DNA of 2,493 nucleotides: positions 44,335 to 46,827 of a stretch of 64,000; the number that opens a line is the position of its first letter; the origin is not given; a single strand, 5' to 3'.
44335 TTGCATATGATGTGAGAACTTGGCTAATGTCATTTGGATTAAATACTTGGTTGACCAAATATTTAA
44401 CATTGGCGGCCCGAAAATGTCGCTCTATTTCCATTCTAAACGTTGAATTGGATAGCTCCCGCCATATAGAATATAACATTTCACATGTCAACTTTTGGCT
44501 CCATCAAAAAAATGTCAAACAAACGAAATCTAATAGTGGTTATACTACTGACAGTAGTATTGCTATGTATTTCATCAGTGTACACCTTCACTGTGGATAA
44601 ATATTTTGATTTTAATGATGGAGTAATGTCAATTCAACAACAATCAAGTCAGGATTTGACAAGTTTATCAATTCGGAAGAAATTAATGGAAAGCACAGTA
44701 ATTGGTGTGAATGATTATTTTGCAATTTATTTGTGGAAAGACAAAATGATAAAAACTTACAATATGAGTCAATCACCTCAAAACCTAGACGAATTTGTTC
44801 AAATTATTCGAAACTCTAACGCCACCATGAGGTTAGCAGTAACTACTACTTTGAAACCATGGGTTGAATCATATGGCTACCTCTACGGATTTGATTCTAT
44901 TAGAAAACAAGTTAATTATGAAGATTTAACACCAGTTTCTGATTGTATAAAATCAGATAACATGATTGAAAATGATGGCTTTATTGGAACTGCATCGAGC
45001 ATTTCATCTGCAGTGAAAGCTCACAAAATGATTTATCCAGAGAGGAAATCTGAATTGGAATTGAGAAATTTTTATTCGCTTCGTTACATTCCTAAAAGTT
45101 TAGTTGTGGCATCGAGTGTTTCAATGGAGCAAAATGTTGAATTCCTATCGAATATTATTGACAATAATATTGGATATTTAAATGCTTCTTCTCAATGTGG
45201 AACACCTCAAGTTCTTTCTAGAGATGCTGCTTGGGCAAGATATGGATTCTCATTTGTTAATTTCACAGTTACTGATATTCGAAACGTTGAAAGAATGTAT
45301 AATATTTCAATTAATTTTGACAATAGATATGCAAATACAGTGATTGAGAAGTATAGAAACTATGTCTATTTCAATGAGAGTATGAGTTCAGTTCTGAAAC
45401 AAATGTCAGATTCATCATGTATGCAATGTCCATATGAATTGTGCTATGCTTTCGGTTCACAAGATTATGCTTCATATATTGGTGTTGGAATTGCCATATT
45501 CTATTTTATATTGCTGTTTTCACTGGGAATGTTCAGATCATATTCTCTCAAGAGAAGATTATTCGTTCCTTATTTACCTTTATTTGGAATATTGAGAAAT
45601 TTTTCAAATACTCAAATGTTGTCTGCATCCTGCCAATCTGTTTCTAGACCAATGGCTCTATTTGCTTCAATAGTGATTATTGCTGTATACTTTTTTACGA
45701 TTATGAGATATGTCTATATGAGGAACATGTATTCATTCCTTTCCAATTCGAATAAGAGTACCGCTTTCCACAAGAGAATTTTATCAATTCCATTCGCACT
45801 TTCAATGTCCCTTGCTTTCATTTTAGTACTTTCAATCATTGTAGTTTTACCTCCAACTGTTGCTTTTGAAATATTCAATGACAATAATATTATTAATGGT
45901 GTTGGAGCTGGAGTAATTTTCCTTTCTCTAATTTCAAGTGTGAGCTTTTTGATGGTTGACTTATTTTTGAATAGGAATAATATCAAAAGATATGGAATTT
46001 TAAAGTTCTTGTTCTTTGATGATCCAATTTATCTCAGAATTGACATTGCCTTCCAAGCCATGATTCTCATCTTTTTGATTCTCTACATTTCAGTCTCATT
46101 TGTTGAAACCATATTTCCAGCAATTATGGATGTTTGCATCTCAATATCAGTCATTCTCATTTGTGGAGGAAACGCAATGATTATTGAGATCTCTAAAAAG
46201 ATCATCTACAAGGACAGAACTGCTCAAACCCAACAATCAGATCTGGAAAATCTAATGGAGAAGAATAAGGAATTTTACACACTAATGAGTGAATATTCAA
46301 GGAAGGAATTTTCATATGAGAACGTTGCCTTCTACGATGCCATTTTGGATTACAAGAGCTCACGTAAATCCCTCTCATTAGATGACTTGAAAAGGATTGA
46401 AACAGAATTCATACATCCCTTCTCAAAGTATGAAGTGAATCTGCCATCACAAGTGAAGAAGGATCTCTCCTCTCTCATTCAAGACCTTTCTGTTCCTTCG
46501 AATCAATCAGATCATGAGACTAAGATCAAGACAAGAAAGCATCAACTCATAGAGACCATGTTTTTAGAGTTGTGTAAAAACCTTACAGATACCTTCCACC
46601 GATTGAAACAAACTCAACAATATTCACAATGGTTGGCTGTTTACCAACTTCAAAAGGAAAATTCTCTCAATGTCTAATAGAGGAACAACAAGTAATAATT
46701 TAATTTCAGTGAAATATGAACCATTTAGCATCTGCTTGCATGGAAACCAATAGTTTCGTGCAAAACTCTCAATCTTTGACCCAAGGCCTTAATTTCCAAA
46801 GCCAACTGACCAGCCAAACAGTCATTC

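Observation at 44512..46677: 7TM receptor fused to an RGS domain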

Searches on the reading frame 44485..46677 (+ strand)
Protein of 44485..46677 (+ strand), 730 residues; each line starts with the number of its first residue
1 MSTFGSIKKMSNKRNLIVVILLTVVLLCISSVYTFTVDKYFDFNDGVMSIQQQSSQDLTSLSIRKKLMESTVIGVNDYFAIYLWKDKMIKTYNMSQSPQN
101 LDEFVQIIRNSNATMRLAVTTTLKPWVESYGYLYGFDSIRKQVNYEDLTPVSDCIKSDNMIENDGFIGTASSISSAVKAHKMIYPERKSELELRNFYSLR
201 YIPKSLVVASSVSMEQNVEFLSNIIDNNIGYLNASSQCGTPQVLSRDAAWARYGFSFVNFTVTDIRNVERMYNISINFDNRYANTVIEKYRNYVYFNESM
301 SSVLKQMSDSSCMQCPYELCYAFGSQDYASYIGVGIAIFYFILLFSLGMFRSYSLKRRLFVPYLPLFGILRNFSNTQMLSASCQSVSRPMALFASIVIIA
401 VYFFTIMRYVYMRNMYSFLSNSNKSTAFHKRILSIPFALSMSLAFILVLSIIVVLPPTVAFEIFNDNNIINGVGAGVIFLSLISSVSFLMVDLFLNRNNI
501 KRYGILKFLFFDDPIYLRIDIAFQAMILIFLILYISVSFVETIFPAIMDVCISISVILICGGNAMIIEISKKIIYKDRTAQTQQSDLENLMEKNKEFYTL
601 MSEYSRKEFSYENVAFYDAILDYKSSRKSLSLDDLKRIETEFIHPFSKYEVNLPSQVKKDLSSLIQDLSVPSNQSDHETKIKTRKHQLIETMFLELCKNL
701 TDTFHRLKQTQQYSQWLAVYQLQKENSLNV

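Call 3: search_protein_families(library=pfam, proteins=[window:44485-46677:+], max_evalue=1)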
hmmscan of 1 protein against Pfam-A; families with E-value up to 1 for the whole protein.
window:44485-46677:+ (730 aa): 3 families
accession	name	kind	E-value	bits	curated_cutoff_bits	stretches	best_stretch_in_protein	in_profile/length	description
PF00615.24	RGS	-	5.7e-08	33.6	23.9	1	587-683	2-83/117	Regulator of G protein signaling domain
PF02706.20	Wzz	-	0.041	14.6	25.5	1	14-59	14-60/91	Chain length determinant protein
PF00618.25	RasGEF_N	-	0.41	11.3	28.3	1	86-142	44-102/106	RasGEF N-terminal motif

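Call 4: search_solved_structures(query=window:44485-46677:+, max_evalue=1, show_alignments=2)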
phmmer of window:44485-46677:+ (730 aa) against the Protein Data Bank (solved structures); distinct sequences matched with E-value up to 1: 21.
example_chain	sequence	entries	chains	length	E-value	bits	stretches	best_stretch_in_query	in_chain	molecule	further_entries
2crp_A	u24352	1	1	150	0.0028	19.5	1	584-675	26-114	Regulator of G-protein signaling 5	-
2v4z_B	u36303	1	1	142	0.0044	18.8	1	601-668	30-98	REGULATOR OF G-PROTEIN SIGNALING 2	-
2ihb_B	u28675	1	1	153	0.0048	18.7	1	584-658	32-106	Regulator of G-protein signalling 10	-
2i59_A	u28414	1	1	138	0.0054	18.5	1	584-659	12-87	Regulator of G-protein signaling 10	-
2dlr_A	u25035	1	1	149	0.007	18.1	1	584-659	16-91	Regulator of G-protein signaling 10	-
2bv1_A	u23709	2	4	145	0.0071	18.1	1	571-665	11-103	REGULATOR OF G-PROTEIN SIGNALLING 1 | Regulator of G-protein signaling 1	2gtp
6am3_X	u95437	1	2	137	0.01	17.6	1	595-688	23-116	Regulator of G-protein signaling 17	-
1zv4_X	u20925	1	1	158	0.014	17.2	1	594-687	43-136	Regulator of G-protein signaling 17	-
4ekc_B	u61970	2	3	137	0.016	16.9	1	601-669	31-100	Regulator of G-protein signaling 2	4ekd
2af0_A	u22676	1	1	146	0.018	16.7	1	601-669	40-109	Regulator of G-protein signaling 2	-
2dlv_A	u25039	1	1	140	0.081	14.6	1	600-670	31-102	Regulator of G-protein signaling 18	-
5do9_B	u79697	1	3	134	0.084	14.6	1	589-670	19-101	Regulator of G-protein signaling 8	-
1ezt_A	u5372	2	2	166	0.085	14.6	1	586-663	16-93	REGULATOR OF G-PROTEIN SIGNALING 4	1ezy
2ode_B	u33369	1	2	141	0.091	14.5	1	589-670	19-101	Regulator of G-protein signaling 8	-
2jm5_A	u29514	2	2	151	0.097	14.4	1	600-670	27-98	Regulator of G-protein signaling 18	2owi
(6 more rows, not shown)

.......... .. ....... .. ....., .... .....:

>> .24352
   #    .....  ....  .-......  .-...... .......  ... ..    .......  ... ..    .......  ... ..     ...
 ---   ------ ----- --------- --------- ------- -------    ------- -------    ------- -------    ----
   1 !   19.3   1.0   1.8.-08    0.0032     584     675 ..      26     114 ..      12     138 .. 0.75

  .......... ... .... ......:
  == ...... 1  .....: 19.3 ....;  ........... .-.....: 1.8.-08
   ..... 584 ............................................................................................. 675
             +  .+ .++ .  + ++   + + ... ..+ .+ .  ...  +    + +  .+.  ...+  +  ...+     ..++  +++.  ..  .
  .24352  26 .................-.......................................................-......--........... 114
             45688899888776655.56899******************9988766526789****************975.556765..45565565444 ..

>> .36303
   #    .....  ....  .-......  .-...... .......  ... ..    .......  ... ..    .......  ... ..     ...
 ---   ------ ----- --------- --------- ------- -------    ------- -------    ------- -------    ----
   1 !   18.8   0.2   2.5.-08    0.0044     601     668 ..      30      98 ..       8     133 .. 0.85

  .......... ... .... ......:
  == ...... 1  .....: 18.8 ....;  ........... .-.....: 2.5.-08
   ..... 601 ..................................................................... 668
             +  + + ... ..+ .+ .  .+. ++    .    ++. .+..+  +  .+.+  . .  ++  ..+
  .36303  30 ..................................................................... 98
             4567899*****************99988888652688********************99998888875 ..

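Call 8: find_homologous_proteins(query=window:44485-46677:+, max_evalue=0.001)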
Query window:44485-46677:+ (730 aa): 1 proteins with E <= 0.001 among 8000 candidates.
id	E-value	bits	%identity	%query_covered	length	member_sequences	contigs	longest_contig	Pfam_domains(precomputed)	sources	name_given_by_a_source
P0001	0.0e+0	1394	100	87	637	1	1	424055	PF00615.25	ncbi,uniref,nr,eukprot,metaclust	ncbi:predicted protein [Naegleria gruberi]|uniref:Predicted protein n=1 Tax=Naegleria gruberi TaxID=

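Call 24: search_protein_representatives(protein=window:44485-46677:+)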
Query: 730 residues. Proteins with E-value up to 0.001 (for the whole library): 160; up to 1e-10: 93; up to 1e-30: 36. The best 150 are listed.
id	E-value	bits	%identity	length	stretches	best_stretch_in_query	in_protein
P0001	0.0e+00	1393.5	100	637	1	94-730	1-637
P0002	5.1e-114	398.6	40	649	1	64-617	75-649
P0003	1.7e-102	360.6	47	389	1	349-727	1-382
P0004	1.1e-65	238.9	29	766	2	51-668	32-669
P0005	3.2e-60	220.9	28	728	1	54-728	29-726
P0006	4.5e-60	220.4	34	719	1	245-726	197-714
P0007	2.6e-59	217.9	30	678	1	52-726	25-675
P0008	9.8e-59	216.0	27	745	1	58-724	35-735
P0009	8.1e-56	206.3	29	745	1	52-728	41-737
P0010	1.3e-54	202.3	32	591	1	192-727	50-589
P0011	3.9e-49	184.3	33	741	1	237-726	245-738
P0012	4.0e-49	184.2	29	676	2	107-661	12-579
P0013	5.0e-49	183.9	30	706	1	196-729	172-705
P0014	2.9e-47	178.1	35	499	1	247-727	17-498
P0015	3.1e-45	171.4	31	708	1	268-724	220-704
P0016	1.3e-44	169.3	29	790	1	279-725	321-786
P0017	1.3e-42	162.7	28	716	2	256-728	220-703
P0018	2.5e-42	161.7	29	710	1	231-724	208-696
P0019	8.1e-42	160.1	32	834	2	152-665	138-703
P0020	9.6e-41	156.5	30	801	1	279-728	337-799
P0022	3.2e-40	154.8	32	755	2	273-631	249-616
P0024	1.3e-39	152.8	33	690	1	217-725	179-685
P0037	2.9e-29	118.6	35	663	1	343-727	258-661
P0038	3.6e-29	118.3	29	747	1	274-725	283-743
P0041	1.4e-27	113.0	30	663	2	328-727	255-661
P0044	2.5e-26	108.9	31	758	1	327-727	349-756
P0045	2.0e-25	105.9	28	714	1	243-718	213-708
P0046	6.2e-25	104.3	33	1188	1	333-728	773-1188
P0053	3.8e-21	91.8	28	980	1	323-728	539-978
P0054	3.8e-21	91.8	30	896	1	352-727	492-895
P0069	8.7e-15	70.8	29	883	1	328-720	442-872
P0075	8.9e-14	67.4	30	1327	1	337-725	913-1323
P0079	2.5e-13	65.9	29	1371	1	338-727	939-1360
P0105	8.6e-09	50.9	29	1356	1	278-726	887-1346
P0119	2.2e-07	46.3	34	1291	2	556-725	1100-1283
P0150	3.7e-04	35.6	21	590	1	380-725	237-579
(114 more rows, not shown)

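Call 27: list_cluster_members(proteins=[P0002, P0003, P0004, P0005, P0006, P0007, P0016, P0046, P0075, P0150])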
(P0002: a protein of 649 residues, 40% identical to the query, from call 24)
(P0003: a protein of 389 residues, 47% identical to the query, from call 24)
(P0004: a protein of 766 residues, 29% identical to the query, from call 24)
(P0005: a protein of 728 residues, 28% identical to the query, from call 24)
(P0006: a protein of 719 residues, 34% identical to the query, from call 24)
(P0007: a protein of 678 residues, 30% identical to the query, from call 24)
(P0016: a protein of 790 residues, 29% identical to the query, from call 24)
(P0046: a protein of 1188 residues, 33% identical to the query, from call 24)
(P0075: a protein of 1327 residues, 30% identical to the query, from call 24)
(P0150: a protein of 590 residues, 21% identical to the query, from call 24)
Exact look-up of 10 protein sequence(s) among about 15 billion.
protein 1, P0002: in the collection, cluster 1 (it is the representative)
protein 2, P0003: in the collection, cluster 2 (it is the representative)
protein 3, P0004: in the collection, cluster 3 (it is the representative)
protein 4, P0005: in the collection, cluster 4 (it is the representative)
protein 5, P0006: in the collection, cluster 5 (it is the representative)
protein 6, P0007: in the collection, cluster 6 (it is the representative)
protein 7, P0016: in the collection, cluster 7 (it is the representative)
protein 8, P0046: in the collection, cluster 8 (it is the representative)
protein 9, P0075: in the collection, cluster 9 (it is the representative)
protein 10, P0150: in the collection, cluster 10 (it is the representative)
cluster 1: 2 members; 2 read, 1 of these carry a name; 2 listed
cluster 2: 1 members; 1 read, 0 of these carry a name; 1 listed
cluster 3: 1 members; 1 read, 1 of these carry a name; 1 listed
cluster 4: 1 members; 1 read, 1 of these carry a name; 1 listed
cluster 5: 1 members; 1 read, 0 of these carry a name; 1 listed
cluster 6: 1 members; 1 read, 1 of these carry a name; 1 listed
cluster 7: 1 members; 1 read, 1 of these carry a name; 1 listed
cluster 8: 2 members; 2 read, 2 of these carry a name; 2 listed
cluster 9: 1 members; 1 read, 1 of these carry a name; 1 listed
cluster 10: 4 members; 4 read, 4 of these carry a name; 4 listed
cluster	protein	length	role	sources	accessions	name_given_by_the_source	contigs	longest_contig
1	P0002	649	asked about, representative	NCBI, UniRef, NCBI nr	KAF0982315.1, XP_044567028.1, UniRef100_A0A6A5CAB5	hypothetical protein FDP41_011245 [Naegleria fowleri] | Uncharacterized protein n=1 Tax=Naegleria fowleri TaxID=5763 RepID=A0A6A5CAB5_NAEFO | uncharacterized protein FDP41_011245 [Naegleria fowleri]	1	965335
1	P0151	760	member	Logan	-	-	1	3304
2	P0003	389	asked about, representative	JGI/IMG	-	-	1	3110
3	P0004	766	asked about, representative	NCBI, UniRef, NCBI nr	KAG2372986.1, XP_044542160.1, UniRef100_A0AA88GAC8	hypothetical protein C9374_012929 [Naegleria lovaniensis] | RGS domain-containing protein n=1 Tax=Naegleria lovaniensis TaxID=51637 ... | uncharacterized protein C9374_012929 [Naegleria lovaniensis]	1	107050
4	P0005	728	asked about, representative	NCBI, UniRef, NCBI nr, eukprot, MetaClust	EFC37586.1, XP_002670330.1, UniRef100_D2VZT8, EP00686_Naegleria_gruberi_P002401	predicted protein [Naegleria gruberi] | Predicted protein n=1 Tax=Naegleria gruberi TaxID=5762 RepID=D2VZT8_NAEGR | uncharacterized protein NAEGRDRAFT_74614 [Naegleria gruberi]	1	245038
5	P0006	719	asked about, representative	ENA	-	-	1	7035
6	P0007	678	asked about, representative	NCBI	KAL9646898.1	hypothetical protein ABK040_013758 [Willaertia magna]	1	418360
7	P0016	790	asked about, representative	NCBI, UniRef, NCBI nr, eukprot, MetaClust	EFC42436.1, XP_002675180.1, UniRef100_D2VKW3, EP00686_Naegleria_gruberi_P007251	predicted protein [Naegleria gruberi] | Predicted protein n=1 Tax=Naegleria gruberi TaxID=5762 RepID=D2VKW3_NAEGR | uncharacterized protein NAEGRDRAFT_69573 [Naegleria gruberi]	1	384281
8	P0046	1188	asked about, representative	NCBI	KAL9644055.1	hypothetical protein ABK040_005523 [Willaertia magna]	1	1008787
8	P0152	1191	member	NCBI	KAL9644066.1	hypothetical protein ABK040_005533 [Willaertia magna]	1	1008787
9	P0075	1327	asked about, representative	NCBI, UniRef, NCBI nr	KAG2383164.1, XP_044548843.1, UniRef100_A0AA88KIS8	hypothetical protein C9374_004501 [Naegleria lovaniensis] | RGS domain-containing protein n=1 Tax=Naegleria lovaniensis TaxID=51637 ... | uncharacterized protein C9374_004501 [Naegleria lovaniensis]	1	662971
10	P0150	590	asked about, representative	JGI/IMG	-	hypothetical protein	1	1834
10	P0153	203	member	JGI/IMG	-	hypothetical protein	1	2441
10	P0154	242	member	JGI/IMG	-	hypothetical protein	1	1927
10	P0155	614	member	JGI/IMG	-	hypothetical protein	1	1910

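Call 32: search_protein_families(library=pfam, alignment_id=A1, max_evalue=0.01)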
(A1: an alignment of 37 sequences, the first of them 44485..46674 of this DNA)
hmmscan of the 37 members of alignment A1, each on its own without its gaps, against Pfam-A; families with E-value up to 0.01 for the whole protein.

A. member 1, window:44485-46674:+ (730 aa): 1 family
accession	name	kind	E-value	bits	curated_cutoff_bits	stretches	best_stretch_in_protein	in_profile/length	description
PF00615.24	RGS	-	5.7e-08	33.6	23.9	1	587-683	2-83/117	Regulator of G protein signaling domain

B. families by the number of members that match (of 37 scanned): 4 families
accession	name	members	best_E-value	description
PF00615.24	RGS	27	2.1e-09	Regulator of G protein signaling domain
PF09084.16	NMT1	1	0.00014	NMT1/THI5 like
PF00646.38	F-box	1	0.0044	F-box domain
PF13493.11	DUF4118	1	0.0054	Domain of unknown function (DUF4118)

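Call 35: predict_structure(alignment_id=A1)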
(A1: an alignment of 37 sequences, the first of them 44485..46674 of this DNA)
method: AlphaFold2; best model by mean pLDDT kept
length: 730 residues; sequences in the alignment: 37
mean_pLDDT: 81.8   pTM: 0.74
mean pLDDT of the five models: 81.8, 81.2, 81.0, 79.4, 78.2
residues with pLDDT >= 90: 222; 70-90: 416; 50-70: 43; < 50: 49
segments of 3 or more residues with pLDDT < 50: 1-13, 29-61
pLDDT, mean of each block of 10 residues (from residue 1): 39 62 63 29 30 32 78 91 93 90 91 89 78 71 73 67 89 85 71 91 88 87 91 89 91 89 90 91 93 86 90 77 85 96 95 89 95 89 84 92 89 80 77 88 90 84 73 84 85 85 84 82 88 83 87 94 92 75 70 90 87 90 78 87 82 88 86 72 83 88 87 88 80
secondary structure, 60 per line:
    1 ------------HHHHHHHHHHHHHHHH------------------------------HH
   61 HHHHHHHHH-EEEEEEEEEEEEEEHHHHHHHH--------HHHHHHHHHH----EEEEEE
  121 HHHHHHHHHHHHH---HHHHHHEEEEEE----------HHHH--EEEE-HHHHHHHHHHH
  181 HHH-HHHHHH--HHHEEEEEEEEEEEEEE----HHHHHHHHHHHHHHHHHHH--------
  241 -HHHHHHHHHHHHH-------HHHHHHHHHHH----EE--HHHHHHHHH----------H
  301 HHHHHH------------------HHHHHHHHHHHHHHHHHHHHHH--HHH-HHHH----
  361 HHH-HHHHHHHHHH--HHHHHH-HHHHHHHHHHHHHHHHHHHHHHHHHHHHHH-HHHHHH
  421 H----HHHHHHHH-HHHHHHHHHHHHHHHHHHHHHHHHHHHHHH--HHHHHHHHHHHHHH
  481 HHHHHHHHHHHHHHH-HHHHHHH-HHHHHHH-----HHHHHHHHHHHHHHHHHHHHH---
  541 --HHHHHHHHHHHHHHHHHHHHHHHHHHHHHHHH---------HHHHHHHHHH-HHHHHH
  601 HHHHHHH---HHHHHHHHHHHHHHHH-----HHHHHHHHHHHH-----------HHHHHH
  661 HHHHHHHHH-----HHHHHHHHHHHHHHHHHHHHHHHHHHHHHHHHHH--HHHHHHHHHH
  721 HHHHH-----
elements in order (helices of 4 or more, strands of 3 or more residues): H13-28 H59-69 E71-84 H85-92 H101-110 E115-120 H121-133 H137-142 E143-148 H159-162 E165-168 H170-183 H185-190 E196-209 H214-232 H242-254 H262-272 H281-289 H300-306 H325-346 H353-356 H365-374 H377-382 H384-413 H415-421 H426-433 H435-464 H467-495 H497-503 H505-511 H517-537 H543-574 H584-593 H595-607 H611-626 H632-643 H655-669 H675-708 H711-725
